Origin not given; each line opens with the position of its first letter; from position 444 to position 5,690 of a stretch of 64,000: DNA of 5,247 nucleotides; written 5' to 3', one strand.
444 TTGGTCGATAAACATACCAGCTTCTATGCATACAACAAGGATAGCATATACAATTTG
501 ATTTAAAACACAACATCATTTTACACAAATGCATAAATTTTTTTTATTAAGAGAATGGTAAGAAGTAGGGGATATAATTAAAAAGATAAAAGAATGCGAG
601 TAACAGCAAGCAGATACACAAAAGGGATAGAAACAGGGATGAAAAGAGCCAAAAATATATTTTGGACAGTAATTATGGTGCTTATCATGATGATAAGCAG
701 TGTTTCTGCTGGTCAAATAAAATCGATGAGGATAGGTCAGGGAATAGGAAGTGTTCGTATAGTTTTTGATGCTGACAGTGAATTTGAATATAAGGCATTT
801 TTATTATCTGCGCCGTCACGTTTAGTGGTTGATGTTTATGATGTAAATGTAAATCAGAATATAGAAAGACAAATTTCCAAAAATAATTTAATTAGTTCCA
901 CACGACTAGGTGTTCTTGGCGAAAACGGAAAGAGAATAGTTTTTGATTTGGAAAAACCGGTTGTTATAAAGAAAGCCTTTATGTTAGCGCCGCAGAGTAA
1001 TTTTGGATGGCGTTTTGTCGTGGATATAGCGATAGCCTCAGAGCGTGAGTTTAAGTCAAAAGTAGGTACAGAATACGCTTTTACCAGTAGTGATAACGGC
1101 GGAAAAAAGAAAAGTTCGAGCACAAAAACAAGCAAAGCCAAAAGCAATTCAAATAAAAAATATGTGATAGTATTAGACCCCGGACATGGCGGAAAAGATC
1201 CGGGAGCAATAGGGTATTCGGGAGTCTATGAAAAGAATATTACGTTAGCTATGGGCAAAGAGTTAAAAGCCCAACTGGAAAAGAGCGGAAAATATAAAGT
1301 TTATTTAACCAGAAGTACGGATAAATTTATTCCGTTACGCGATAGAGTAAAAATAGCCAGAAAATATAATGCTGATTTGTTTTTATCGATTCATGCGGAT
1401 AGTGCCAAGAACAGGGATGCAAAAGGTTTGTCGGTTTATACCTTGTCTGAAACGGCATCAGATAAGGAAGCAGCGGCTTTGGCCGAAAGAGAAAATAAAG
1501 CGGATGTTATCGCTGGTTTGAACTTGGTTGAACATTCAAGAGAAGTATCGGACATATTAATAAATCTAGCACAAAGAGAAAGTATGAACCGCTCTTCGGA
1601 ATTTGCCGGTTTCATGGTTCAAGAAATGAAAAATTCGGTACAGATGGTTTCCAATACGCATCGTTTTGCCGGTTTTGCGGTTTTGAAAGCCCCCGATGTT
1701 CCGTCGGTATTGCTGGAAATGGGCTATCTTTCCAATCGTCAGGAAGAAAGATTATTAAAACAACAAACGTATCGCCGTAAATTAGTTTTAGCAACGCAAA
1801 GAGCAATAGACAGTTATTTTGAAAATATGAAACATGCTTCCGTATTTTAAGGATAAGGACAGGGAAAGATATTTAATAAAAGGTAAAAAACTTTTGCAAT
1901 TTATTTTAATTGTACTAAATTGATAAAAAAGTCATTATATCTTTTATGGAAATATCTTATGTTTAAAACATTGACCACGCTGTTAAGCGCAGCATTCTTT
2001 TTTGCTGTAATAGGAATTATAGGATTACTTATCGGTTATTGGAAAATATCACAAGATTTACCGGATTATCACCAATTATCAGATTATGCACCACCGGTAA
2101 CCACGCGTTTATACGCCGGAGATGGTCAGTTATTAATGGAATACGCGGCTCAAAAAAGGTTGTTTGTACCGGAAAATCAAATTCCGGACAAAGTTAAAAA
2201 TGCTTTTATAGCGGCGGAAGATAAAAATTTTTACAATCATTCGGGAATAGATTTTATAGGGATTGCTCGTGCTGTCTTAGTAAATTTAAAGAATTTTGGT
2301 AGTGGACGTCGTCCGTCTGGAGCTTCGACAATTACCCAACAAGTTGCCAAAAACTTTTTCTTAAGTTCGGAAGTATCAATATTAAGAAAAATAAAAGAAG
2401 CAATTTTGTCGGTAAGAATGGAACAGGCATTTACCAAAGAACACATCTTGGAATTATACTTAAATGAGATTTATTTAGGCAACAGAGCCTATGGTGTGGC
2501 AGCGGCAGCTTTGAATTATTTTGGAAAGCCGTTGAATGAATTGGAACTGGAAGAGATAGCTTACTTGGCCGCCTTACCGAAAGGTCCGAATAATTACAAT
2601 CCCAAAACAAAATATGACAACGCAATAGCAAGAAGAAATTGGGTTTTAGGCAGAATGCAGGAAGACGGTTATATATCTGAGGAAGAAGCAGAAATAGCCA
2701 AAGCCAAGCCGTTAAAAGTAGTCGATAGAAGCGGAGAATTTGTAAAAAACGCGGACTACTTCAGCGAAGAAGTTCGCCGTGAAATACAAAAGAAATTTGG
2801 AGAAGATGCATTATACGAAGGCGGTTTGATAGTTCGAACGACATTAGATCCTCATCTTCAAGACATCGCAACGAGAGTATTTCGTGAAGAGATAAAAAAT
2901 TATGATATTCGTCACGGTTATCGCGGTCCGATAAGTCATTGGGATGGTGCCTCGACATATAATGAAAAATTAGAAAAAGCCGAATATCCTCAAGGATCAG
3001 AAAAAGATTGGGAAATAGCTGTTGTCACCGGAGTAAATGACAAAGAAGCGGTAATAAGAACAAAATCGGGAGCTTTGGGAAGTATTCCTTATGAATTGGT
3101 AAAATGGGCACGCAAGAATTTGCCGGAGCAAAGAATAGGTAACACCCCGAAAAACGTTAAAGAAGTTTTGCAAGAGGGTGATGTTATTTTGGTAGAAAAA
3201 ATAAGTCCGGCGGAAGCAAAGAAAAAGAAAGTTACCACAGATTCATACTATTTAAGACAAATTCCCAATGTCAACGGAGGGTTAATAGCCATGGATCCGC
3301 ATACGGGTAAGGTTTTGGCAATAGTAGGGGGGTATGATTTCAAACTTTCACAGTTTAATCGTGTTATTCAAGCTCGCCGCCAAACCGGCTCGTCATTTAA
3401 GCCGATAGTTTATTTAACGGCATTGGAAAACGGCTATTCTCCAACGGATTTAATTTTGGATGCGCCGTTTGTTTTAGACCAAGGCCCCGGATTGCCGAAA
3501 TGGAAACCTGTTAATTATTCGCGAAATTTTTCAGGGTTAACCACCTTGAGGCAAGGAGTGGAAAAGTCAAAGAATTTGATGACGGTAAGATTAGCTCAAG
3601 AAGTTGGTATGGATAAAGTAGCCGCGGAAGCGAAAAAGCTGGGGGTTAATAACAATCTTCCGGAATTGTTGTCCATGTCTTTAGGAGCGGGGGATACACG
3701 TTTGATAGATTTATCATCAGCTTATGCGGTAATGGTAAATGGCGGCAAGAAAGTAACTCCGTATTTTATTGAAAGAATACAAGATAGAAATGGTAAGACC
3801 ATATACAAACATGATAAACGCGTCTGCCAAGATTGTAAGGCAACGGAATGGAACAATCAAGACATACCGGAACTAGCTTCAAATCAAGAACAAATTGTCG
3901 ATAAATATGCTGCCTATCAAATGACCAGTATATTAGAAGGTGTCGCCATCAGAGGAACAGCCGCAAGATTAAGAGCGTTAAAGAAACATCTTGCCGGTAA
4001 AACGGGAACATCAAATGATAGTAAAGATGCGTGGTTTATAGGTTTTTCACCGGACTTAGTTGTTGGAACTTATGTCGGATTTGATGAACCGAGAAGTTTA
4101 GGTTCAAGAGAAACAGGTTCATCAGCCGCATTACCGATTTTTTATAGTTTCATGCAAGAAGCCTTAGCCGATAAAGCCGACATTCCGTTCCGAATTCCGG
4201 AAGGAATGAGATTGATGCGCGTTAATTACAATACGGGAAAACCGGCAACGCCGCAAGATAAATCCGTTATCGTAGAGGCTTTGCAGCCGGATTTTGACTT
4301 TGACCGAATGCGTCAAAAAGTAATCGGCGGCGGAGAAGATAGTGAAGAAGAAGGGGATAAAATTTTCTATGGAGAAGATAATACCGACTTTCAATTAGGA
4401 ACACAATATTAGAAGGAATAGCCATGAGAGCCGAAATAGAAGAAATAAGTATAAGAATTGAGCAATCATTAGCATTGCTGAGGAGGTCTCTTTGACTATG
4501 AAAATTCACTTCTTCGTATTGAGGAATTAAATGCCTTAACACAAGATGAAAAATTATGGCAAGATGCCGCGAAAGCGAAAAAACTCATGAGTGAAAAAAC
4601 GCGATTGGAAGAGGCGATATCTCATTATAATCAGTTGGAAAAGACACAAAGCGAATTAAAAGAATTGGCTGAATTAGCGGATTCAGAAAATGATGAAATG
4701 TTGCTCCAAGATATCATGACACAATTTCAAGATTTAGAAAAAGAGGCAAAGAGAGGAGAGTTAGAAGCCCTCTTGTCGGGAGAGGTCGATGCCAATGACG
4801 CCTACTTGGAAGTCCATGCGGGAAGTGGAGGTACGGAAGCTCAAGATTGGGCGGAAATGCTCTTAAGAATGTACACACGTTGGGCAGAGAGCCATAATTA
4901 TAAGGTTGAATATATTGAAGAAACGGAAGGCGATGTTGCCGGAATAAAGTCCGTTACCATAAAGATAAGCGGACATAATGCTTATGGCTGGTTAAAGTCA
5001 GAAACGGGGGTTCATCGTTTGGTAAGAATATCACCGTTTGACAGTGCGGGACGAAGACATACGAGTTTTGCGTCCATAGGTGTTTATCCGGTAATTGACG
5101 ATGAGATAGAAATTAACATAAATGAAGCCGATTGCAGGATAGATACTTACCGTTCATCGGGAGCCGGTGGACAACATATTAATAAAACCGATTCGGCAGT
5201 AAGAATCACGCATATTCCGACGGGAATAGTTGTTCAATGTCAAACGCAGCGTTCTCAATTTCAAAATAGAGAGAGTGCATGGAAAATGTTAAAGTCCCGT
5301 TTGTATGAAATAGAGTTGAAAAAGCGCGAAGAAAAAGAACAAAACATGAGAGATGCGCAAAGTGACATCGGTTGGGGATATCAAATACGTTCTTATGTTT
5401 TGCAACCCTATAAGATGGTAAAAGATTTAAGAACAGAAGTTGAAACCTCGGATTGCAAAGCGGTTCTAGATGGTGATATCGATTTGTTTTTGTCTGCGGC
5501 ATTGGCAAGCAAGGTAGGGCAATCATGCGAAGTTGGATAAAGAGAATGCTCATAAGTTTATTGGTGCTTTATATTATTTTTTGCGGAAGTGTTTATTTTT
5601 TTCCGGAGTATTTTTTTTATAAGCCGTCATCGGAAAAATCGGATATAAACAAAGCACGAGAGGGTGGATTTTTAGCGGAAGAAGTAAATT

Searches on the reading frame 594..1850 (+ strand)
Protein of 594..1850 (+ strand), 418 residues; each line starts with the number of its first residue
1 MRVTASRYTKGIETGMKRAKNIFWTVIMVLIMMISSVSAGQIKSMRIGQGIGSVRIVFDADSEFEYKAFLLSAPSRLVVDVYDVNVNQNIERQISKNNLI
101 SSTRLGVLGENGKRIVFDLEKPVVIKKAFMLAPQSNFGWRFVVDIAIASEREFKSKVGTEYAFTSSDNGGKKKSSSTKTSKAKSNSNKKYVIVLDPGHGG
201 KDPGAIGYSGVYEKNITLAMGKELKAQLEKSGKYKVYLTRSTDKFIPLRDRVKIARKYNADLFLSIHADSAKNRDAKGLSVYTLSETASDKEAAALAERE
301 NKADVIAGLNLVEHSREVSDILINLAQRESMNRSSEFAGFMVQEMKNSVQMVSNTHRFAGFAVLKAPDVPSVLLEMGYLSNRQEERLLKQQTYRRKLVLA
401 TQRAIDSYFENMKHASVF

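Call 30: search_protein_families(library=pfam, proteins=[window:594-1850:+], max_evalue=0.001)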
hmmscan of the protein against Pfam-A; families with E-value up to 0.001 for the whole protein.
window:594-1850:+ (418 aa): 2 families
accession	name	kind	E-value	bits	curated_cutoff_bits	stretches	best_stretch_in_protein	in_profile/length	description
PF01520.23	Amidase_3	-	3.9e-51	174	27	1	192-406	1-173/174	N-acetylmuramoyl-L-alanine amidase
PF11741.13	AMIN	-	1.3e-09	38.5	20.5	1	53-131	10-89/101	AMIN domain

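Call 51: find_encoding_contigs(protein=window:594-1850:+, flank=10000, max_places=3)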
Protein window:594-1850:+ (418 aa): 23 contigs read that carry it; 3 places shown.
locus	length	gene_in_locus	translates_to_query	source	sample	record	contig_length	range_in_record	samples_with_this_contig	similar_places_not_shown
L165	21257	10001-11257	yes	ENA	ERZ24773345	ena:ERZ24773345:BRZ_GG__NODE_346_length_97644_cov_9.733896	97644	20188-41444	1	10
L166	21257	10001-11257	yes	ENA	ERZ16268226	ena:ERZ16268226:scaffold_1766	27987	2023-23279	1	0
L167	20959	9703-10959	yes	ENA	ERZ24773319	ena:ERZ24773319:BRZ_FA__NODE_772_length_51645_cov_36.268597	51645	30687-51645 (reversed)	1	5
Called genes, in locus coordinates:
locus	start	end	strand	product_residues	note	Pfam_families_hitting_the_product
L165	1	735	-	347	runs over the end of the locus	-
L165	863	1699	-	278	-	PF13145:Rotamase_2, PF13616:Rotamase_3, PF00639:Rotamase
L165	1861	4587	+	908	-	PF07517:SecA_DEAD, PF00270:DEAD, PF01043:SecA_PP_bind, PF21090:P-loop_SecA, PF07516:SecA_SW, PF02810:SEC-C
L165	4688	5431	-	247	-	-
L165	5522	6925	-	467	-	PF01435:Peptidase_M48, PF13432:TPR_16 (faint), PF07719:TPR_2 (faint), PF13428:TPR_14 (faint), PF24575:TPR_Slam (faint)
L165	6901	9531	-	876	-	PF00575:S1 (faint), PF10150:RNase_E_G, PF20833:RNase_E_G_Thio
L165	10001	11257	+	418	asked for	PF11741:AMIN, PF01520:Amidase_3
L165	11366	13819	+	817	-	PF00912:Transgly, PF17092:PCB_OB, PF00905:Transpeptidase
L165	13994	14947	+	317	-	PF03462:PCRF, PF00472:RF-1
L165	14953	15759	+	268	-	PF01738:DLH (faint), PF02129:Peptidase_S15 (faint), PF05448:AXE1 (faint), PF12146:Hydrolase_4, PF20434:BD-FAE (faint), PF00561:Abhydrolase_1, PF12697:Abhydrolase_6 (weak), PF00326:Peptidase_S9 (weak)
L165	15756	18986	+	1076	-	PF13116:YhdP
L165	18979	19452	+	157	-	-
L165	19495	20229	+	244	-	PF02230:Abhydrolase_2, PF03959:FSH1 (weak), PF12146:Hydrolase_4 (faint), PF01738:DLH (weak), PF20434:BD-FAE (faint)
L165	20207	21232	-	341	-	PF00497:SBP_bac_3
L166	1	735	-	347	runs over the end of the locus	-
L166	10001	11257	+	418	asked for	PF11741:AMIN, PF01520:Amidase_3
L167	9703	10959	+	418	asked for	PF11741:AMIN, PF01520:Amidase_3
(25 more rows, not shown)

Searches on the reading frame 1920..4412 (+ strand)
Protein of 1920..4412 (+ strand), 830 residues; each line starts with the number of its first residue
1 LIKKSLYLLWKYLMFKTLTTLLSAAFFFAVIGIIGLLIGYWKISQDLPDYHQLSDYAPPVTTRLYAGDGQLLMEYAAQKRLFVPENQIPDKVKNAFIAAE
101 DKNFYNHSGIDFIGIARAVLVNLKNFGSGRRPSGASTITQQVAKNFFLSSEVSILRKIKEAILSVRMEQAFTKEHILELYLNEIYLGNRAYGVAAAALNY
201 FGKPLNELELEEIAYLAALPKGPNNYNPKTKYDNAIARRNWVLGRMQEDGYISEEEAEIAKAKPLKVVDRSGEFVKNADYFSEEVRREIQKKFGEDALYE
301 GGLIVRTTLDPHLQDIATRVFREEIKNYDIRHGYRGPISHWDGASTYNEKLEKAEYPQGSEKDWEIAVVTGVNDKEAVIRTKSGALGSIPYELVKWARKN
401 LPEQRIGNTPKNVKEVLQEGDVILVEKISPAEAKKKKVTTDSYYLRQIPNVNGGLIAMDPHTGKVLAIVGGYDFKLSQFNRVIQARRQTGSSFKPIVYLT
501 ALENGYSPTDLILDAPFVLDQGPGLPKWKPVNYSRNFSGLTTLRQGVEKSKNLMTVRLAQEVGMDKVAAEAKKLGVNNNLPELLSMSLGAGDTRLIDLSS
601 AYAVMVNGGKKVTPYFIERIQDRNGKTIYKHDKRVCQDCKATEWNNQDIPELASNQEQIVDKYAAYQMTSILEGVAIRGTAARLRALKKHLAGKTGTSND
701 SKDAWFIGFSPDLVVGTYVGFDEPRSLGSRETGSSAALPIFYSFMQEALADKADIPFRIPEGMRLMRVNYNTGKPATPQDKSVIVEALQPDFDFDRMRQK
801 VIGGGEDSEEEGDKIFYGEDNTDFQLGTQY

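Call 30: search_protein_families(library=pfam, proteins=[window:1920-4412:+], max_evalue=0.001)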
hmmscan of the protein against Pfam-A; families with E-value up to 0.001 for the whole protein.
window:1920-4412:+ (830 aa): 3 families
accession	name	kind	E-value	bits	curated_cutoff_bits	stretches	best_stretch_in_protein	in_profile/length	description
PF00912.28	Transgly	-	3.8e-64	215.8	27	1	69-247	2-178/178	Transglycosylase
PF00905.27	Transpeptidase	-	4.2e-33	115.3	22.1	1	454-746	2-299/299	Penicillin binding protein transpeptidase domain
PF17092.11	PCB_OB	-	9.5e-23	81.5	27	1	334-451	1-111/111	Penicillin-binding protein OB-like domain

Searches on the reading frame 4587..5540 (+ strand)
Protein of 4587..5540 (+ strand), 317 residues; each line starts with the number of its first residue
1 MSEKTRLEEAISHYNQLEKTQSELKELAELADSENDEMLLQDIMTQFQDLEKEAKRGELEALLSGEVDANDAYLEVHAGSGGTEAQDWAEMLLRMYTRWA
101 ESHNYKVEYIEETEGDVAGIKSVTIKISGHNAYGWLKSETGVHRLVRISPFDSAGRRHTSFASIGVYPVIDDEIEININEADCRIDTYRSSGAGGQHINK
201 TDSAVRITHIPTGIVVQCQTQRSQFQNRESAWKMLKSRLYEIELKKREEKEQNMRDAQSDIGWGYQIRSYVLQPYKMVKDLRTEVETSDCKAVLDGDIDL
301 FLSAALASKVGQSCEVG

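Call 30: search_protein_families(library=pfam, proteins=[window:4587-5540:+], max_evalue=0.001)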
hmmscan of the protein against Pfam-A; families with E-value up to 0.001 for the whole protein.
window:4587-5540:+ (317 aa): 2 families
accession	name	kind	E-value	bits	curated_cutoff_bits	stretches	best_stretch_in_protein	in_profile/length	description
PF03462.23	PCRF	-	3.3e-54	184.1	24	1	2-164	29-194/194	PCRF domain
PF00472.26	RF-1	-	2.5e-45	153.6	35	1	172-282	1-116/116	RF-1 domain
